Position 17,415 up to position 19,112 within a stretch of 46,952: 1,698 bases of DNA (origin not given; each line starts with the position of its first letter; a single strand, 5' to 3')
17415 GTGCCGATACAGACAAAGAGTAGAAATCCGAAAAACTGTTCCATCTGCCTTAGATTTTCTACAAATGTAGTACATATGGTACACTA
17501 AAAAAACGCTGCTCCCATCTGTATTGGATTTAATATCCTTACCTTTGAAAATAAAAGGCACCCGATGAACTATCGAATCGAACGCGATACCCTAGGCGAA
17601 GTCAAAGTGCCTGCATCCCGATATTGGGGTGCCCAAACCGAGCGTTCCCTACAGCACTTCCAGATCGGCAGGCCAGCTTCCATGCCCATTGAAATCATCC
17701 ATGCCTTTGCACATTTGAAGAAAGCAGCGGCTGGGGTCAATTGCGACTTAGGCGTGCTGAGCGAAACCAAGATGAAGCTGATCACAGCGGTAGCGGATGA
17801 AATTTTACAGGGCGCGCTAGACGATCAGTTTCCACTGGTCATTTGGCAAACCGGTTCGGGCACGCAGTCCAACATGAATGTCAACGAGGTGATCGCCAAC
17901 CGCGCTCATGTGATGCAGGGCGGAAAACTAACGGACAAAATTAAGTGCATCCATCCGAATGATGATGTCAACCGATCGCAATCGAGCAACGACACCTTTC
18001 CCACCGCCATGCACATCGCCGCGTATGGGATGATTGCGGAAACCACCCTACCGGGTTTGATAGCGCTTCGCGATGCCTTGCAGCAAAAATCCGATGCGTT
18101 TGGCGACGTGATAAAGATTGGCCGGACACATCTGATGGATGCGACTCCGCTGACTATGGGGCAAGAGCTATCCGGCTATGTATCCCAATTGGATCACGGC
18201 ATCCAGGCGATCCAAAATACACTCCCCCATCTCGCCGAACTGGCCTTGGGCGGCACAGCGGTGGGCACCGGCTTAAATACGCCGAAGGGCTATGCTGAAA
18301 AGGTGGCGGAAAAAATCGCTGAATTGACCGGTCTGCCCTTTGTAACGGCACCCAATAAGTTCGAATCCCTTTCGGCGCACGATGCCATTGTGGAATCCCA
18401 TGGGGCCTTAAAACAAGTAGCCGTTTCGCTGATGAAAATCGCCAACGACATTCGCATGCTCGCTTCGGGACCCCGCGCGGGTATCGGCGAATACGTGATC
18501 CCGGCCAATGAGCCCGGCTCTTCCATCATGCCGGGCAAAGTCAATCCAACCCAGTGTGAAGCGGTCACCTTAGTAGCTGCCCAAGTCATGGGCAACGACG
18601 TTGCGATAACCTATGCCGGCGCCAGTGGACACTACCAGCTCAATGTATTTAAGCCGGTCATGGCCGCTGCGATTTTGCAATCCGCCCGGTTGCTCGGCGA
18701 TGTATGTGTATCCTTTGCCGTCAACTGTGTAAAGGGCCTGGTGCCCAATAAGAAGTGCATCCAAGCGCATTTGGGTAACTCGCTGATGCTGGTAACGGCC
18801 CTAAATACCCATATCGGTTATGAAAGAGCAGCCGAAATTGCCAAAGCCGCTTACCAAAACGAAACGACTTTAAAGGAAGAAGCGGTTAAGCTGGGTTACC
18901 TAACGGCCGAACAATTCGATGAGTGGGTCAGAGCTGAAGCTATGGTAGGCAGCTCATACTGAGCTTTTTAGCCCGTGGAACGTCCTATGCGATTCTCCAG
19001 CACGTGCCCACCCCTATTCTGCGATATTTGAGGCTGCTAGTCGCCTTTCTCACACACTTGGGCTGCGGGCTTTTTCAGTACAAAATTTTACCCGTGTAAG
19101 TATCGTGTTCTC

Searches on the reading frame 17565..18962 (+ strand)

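Call 46: search_protein_families(library=pfam, proteins=[window:17565-18962:+])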
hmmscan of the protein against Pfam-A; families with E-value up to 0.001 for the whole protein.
window:17565-18962:+ (465 aa): 2 families
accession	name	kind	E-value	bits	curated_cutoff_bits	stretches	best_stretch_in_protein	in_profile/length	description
PF00206.25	Lyase_1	-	8.9e-111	370.7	27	1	11-343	1-312/312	Lyase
PF10415.14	FumaraseC_C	-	2.1e-23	82.9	32.5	1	409-461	1-53/54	Fumarase C C-terminus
